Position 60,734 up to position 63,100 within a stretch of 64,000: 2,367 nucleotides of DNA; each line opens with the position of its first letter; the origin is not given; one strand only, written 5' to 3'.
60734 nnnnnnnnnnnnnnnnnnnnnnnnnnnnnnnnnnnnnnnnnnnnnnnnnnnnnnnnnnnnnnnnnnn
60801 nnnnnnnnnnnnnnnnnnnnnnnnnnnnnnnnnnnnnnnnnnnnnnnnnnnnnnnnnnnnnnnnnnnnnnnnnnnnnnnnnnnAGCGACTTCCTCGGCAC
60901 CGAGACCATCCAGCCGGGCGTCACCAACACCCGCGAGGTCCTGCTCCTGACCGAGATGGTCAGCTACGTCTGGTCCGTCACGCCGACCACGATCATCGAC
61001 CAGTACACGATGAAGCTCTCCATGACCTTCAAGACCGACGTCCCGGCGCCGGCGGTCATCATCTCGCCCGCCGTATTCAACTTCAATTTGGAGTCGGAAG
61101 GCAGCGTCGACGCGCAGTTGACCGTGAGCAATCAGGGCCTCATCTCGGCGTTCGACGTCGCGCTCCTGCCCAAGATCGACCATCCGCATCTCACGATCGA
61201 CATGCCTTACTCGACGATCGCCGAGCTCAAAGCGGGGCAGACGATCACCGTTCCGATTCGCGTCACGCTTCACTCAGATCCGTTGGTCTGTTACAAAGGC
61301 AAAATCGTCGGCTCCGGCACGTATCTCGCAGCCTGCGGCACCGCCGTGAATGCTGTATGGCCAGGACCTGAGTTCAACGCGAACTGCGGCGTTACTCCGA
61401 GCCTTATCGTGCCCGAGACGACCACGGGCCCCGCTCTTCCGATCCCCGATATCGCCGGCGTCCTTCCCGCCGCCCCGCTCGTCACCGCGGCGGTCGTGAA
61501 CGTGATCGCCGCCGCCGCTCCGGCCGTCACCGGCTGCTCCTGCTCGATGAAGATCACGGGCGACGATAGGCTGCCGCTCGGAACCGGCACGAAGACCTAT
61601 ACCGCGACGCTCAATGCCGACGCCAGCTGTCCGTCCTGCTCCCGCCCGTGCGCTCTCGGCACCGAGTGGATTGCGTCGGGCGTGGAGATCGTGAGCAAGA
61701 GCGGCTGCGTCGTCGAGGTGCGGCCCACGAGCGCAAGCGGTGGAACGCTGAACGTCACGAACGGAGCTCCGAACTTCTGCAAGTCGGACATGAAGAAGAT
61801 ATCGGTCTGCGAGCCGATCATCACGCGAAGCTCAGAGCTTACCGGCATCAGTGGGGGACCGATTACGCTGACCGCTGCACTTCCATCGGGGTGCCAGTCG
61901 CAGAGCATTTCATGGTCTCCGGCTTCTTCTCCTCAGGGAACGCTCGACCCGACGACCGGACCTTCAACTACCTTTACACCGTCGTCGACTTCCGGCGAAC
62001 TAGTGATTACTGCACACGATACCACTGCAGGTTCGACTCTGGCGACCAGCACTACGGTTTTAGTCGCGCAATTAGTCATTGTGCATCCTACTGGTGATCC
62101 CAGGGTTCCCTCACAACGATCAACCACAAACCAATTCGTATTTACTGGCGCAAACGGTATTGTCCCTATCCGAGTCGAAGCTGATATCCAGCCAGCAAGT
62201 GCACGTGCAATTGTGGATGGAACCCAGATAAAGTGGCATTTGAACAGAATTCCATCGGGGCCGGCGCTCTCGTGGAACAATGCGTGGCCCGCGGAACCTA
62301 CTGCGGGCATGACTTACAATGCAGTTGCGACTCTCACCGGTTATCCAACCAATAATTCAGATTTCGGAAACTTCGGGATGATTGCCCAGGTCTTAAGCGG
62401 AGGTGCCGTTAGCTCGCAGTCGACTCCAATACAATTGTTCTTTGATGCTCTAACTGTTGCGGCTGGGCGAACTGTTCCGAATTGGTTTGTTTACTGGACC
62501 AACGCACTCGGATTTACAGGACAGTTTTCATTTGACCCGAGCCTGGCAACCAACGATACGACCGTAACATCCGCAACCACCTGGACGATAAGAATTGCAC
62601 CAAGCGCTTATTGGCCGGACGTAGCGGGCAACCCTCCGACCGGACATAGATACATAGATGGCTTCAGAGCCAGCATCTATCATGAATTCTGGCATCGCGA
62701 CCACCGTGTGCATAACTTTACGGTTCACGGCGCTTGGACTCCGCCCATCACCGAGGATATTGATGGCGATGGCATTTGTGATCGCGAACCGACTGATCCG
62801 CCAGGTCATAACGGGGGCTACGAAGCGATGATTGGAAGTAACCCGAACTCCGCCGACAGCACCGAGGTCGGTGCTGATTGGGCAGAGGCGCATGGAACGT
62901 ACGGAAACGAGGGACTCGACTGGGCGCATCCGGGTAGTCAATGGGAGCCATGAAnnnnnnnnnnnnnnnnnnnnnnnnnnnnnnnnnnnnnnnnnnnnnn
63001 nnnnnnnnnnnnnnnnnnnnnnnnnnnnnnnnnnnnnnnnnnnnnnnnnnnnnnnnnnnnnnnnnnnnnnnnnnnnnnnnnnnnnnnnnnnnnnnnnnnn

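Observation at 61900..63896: Low-GC C-terminal module with HExxH motif plus low-GC downstream secreted gene: polymorphic-toxin/immunity-like cassette on the giant protein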

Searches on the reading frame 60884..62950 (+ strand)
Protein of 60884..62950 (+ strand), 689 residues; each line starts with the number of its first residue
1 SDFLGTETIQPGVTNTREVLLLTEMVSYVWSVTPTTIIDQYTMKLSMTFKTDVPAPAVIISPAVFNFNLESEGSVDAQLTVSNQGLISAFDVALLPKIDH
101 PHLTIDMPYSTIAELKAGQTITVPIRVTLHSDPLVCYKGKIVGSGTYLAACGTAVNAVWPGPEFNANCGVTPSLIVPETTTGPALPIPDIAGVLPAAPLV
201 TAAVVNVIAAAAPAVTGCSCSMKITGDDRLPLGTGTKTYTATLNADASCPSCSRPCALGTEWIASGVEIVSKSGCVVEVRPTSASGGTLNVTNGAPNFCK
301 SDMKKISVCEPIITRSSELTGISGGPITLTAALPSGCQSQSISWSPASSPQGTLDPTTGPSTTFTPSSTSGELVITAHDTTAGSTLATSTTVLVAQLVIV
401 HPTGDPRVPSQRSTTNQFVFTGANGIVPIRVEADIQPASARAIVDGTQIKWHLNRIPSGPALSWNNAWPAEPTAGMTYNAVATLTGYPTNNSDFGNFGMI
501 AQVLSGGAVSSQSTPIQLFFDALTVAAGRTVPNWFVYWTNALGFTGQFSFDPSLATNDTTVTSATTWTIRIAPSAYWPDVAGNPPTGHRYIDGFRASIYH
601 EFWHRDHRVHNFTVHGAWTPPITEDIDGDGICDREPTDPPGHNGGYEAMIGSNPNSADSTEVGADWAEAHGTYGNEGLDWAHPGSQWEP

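Call 8: search_protein_families(library=pfam, proteins=[window:60884-62950:+], max_evalue=1)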
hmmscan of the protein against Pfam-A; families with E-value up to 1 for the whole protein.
window:60884-62950:+ (689 aa): 1 family
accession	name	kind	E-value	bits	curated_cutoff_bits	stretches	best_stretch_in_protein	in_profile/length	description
PF18884.5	TSP3_bac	-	0.045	14.1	25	0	625-635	1-11/22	Bacterial TSP3 repeat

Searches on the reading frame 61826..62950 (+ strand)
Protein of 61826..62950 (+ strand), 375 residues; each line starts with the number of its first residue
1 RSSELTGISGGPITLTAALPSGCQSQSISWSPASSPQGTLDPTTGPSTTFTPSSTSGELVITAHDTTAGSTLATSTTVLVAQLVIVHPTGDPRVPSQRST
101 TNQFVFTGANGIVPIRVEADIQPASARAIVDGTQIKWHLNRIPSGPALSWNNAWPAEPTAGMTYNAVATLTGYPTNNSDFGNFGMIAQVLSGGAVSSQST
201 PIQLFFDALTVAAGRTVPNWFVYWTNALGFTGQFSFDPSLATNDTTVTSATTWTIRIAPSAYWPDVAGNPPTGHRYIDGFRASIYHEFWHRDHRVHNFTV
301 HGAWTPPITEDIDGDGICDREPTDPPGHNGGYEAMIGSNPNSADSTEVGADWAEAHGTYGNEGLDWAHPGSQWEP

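Call 9: find_homologous_proteins(query=window:61826-62950:+)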
Query window:61826-62950:+ (375 aa): 8 proteins with E <= 0.001 among 8000 candidates.
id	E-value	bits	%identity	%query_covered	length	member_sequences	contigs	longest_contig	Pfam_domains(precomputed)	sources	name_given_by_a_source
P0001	4.0e-105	370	52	82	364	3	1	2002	-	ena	-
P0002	5.9e-74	267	47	78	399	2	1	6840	-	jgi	-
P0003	3.3e-73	265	46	79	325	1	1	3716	-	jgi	jgi:hypothetical protein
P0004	1.7e-62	230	64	46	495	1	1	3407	-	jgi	-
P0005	2.5e-55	206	44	66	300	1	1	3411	-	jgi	jgi:hypothetical protein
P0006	3.6e-43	166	37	88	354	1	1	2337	-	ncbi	ncbi:MAG: hypothetical protein AB1414_19380, partial [bacterium]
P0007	4.0e-33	133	37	57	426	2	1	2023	-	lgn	-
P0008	5.9e-30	122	46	42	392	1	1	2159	-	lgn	-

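Call 21: find_encoding_contigs(protein=P0002, flank=10000)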
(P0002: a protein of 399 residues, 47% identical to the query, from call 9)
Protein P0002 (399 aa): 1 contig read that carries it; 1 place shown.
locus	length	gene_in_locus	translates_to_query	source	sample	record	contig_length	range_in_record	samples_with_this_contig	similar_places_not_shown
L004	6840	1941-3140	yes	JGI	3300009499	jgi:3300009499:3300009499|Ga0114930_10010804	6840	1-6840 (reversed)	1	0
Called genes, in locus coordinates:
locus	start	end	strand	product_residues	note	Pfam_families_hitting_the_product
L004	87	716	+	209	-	-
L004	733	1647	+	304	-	-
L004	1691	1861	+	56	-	-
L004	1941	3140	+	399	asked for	-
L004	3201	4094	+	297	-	-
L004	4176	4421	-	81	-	-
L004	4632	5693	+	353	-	-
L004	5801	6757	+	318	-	-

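Call 24: predict_structure(alignment_id=A1)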
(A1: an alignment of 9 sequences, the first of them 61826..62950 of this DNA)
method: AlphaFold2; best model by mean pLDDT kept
length: 375 residues; sequences in the alignment: 9
mean_pLDDT: 58.1   pTM: 0.51
mean pLDDT of the five models: 58.1, 43.2, 40.4, 35.5, 30.0
residues with pLDDT >= 90: 25; 70-90: 99; 50-70: 98; < 50: 153
segments of 3 or more residues with pLDDT < 50: 1-78, 90-100, 249-253, 263-283, 344-375
pLDDT, mean of each block of 10 residues (from residue 1): 29 36 34 27 33 37 40 44 75 45 73 88 78 88 87 91 91 71 83 76 71 72 59 68 50 57 43 39 50 61 72 69 62 56 45 37 33 25
secondary structure, 60 per line:
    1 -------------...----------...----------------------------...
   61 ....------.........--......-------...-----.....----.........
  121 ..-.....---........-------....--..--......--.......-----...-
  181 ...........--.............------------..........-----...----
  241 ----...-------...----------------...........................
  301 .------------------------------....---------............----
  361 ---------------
elements in order: E14-16 E27-29 E58-64 E71-79 E82-87 E103-107 E112-122 H124-128 E135-139 E147-150 E157-162 E165-171 E181-191 E194-206 H219-228 E234-236 E245-247 E255-257 H274-301 H332-335 H345-356

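Call 27: search_protein_representatives(alignment_id=A1)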
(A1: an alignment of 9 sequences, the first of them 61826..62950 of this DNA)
Query: 9 sequences, 347 profile positions. Proteins with E-value up to 0.001 (for the whole library): 1241; up to 1e-10: 721; up to 1e-30: 95. The best 150 are listed.
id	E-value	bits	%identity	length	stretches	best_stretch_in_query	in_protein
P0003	6.6e-137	473.0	-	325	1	31-346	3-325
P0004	2.5e-120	418.5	-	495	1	3-346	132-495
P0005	1.9e-107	376.2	-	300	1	74-347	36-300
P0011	8.9e-101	354.2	-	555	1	48-346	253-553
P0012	1.3e-99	350.4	-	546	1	70-347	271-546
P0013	4.1e-91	322.4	-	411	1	41-346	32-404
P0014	3.1e-89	316.2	-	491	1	44-346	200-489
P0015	6.7e-82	292.1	-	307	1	71-346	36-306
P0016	2.7e-80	286.9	-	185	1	171-346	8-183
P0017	5.1e-78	279.4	-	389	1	13-346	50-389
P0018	1.8e-76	274.3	-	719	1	53-346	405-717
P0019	7.7e-70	252.5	-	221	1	169-346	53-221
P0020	2.2e-66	241.1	-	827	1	46-347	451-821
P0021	3.4e-64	233.9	-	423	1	175-347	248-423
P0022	2.9e-63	230.9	-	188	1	89-272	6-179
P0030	1.8e-52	195.3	-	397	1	49-346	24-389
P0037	2.0e-46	175.5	-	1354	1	45-347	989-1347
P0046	1.2e-43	166.3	-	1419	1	40-347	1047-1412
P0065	8.0e-38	147.2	-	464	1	44-346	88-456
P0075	2.0e-35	139.3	-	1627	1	51-346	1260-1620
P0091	1.8e-32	129.6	-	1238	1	20-344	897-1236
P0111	8.6e-29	117.5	-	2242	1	43-346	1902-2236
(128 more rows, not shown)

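Call 30: search_protein_families(library=ncbifam, proteins=[window:61826-62950:+, P0013, P0020, P0037, P0046, P0030, P0065], max_evalue=0.01)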
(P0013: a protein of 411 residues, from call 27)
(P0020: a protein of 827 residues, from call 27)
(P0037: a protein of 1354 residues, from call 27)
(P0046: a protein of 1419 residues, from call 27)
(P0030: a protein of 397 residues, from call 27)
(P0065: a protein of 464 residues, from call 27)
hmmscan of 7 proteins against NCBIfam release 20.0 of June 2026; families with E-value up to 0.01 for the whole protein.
window:61826-62950:+ (375 aa): 0 families

P0013 (411 aa): 0 families

P0020 (827 aa): 1 family
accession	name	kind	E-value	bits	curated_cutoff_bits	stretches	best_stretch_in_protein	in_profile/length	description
TIGR00864.1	PCC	subfamily_domain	0.0037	13.7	1861.4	1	393-445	1412-1459/2700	polycystin cation channel protein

P0037 (1354 aa): 0 families

P0046 (1419 aa): 0 families

P0030 (397 aa): 0 families

P0065 (464 aa): 0 families

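Call 31: search_protein_families(library=pfam, proteins=[P0013, P0020, P0037, P0046, P0075, P0111, P0018, P0091], max_evalue=0.01)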
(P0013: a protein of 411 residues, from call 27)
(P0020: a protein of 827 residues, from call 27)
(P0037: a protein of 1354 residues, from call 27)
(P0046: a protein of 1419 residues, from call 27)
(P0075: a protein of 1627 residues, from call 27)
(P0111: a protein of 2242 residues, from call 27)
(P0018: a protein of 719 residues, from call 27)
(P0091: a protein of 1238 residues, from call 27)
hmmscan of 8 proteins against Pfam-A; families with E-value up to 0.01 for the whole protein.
P0013 (411 aa): 0 families

P0020 (827 aa): 2 families
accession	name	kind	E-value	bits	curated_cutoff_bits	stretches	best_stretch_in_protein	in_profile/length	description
PF00801.26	PKD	-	3e-09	37.2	23.5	1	392-446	13-66/80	PKD domain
PF18911.6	PKD_4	-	9.5e-09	35.6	27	1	394-446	18-69/85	PKD domain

P0037 (1354 aa): 2 families
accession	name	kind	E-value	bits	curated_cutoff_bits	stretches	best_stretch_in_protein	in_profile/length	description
PF01841.26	Transglut_core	-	1.1e-13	51.8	23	1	309-457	5-108/108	Transglutaminase-like superfamily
PF16133.10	DUF4844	-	0.0034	18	25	0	200-256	6-60/117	Domain of unknown function (DUF4844)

P0046 (1419 aa): 1 family
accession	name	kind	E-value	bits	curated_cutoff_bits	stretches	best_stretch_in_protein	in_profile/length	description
PF01841.26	Transglut_core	-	3.2e-14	53.6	23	1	280-429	3-108/108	Transglutaminase-like superfamily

P0075 (1627 aa): 10 families
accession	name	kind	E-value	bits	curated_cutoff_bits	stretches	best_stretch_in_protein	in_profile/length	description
PF09136.16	Glucodextran_B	-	5.6e-69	228.5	27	6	490-570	1-82/83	Glucodextranase, domain B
PF19077.6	Big_13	-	2.1e-24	86.4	27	4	592-653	33-102/102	Bacterial Ig-like domain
PF13620.12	CarboxypepD_reg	-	6.1e-07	30.2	32.3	1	949-994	1-52/82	Carboxypeptidase regulatory-like domain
PF13750.12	Big_3_3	-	1.2e-06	28.8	27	0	622-670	10-63/157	Bacterial Ig-like domain (group 3)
PF12733.13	Cadherin-like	-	2.8e-06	28.1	24.2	1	337-401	26-88/89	Cadherin-like beta sandwich domain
PF12245.14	Big_3_2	-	2.6e-05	24.8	23.3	0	624-652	89-121/122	Bacterial Ig-like domain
PF16403.11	Bact_surface_Ig-like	-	0.0018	18.7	27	0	620-651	40-71/71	Bacterial surface protein, Ig-like domain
PF13754.12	Big_3_4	-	0.0019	18.5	27.3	0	532-564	20-54/106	Domain of unknown function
PF13715.12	CarbopepD_reg_2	-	0.0043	17.5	32.2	0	950-994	1-48/88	CarboxypepD_reg-like domain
PF23981.1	DUF7305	-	0.0069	16.7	27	1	245-311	103-174/185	Domain of unknown function (DUF7305)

P0111 (2242 aa): 3 families
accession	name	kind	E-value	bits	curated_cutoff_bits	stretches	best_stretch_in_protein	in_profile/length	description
PF13229.12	Beta_helix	-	1.5e-38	132.4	25.9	4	560-716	11-147/158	Right handed beta helix region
PF05048.19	NosD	-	1.5e-18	67.5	23.6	3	1091-1223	42-154/212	Periplasmic copper-binding protein (NosD)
PF18884.5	TSP3_bac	-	2.5e-10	40.5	25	1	246-265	1-20/22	Bacterial TSP3 repeat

P0018 (719 aa): 0 families

P0091 (1238 aa): 2 families
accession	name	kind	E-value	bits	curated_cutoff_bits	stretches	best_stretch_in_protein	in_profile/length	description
PF01841.26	Transglut_core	-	3e-14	53.6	23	1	165-313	4-108/108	Transglutaminase-like superfamily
PF02368.24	Big_2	-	4.6e-11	42.9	22.8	1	869-933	14-76/79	Bacterial Ig-like domain (group 2)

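Call 53: find_related_loci(query=A1, collection=genome_contigs, flank=6000)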
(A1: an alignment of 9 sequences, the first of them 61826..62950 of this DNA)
Query A1 (375 aa) in genome_contigs; peptide patterns used: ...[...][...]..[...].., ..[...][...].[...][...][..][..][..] (x = any residue, [..] = any of these).
58 stretches matched a pattern; 3 encode a relative of the query (tblastn E <= 1e-3); 3 distinct loci.
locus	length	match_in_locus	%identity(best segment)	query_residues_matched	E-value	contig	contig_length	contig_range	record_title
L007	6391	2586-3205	44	155-374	3e-43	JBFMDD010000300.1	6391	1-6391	MAG: bacterium isolate MAG210 MAG210_300, whole genome shotgun sequence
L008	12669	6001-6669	34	12-229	1e-25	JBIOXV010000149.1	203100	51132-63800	MAG: Thermoanaerobaculia bacterium isolate MAG047 k127_522054, whole genome shotgun sequence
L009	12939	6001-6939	27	41-372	5e-12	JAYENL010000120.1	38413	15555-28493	MAG: Armatimonadota bacterium isolate MAG056 MAG056_120, whole genome shotgun sequence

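Call 64: find_related_loci(query=A1, collection=metagenome_contigs, flank=5000)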
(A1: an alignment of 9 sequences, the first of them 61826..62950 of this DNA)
Query A1 (375 aa) in metagenome_contigs; peptide patterns used: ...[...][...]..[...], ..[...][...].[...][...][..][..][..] (x = any residue, [..] = any of these).
227 stretches matched a pattern; 68 encode a relative of the query (tblastn E <= 1e-3); 67 distinct loci.
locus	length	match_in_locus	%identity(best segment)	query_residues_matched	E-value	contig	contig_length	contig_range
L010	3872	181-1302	94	2-375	0e+0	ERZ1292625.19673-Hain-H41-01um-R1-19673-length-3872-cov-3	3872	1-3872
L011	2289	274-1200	52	69-375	3e-111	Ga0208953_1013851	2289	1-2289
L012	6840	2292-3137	47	83-373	7e-73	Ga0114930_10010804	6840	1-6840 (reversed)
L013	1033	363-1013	50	167-375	1e-67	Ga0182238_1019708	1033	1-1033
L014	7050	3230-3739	51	197-374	2e-51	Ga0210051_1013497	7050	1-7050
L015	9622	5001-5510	51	197-374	2e-51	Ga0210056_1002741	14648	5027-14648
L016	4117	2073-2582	51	197-374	2e-51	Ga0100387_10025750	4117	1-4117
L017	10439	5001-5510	51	197-374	2e-51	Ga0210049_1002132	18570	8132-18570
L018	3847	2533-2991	56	218-371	2e-46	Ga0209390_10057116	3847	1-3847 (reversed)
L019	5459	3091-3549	56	218-371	2e-46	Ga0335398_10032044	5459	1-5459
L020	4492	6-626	38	174-374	3e-36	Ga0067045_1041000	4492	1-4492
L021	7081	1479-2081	40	169-373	1e-35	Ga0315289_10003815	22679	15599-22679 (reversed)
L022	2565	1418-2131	33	53-290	1e-29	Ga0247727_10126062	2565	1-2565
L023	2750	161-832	31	95-290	2e-15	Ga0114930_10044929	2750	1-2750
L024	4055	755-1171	36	82-229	9e-15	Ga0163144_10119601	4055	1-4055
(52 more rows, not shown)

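Call 68: search_protein_families(library=pfam, proteins=[L004:733-1644:+, L009:4552-5367:+, L009:3060-4454:+], max_evalue=0.1)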
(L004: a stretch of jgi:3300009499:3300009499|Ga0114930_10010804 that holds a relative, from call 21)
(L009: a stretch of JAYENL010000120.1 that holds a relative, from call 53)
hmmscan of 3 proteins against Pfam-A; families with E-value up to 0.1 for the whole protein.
L004:733-1644:+ (304 aa): 0 families

L009:4552-5367:+ (272 aa): 3 families
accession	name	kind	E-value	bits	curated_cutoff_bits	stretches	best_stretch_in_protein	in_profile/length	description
PF20444.3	DUF6703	-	0.049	14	23.8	0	10-36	75-101/122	Family of unknown function (DUF6703)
PF08242.18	Methyltransf_12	-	0.064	14.4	30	0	31-74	18-60/98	Methyltransferase domain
PF16244.11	DUF4901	-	0.076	13.6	27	0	84-164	49-124/148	YcdB, YcdC repeated domain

L009:3060-4454:+ (465 aa): 1 family
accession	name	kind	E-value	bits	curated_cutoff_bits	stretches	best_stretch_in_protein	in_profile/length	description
PF13860.13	FlgD_ig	-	1.4e-06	28.6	27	1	68-117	24-77/79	FlgD Ig-like domain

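Call 76: search_protein_families(library=pfam, alignment_id=A4, max_evalue=0.0001)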
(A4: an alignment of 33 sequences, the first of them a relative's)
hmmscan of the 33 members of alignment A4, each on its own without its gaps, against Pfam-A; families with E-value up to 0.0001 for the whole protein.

A. member 1, P0018 (719 aa): 0 families

B. families by the number of members that match (of 33 scanned): 20 families
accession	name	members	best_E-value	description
PF01841.26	Transglut_core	7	3e-14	Transglutaminase-like superfamily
PF18884.5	TSP3_bac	4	4.5e-16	Bacterial TSP3 repeat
PF09136.16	Glucodextran_B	3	5.6e-69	Glucodextranase, domain B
PF02412.23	TSP_3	3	1.5e-21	Thrombospondin type 3 repeat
PF19077.6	Big_13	2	2.1e-24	Bacterial Ig-like domain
PF18911.6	PKD_4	2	2.3e-12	PKD domain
PF02368.24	Big_2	2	4.6e-11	Bacterial Ig-like domain (group 2)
PF00801.26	PKD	2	2.3e-09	PKD domain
PF13620.12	CarboxypepD_reg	2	6.1e-07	Carboxypeptidase regulatory-like domain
PF13229.12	Beta_helix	1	1.5e-38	Right handed beta helix region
PF05048.19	NosD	1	1.5e-18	Periplasmic copper-binding protein (NosD)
PF07313.18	AmiA-like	1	3e-16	N-acetylmuramoyl-L-alanine amidase-like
PF01839.29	FG-GAP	1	1.1e-15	FG-GAP repeat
PF03160.20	Calx-beta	1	3.1e-08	Calx-beta domain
PF13517.12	FG-GAP_3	1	6.6e-07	FG-GAP-like repeat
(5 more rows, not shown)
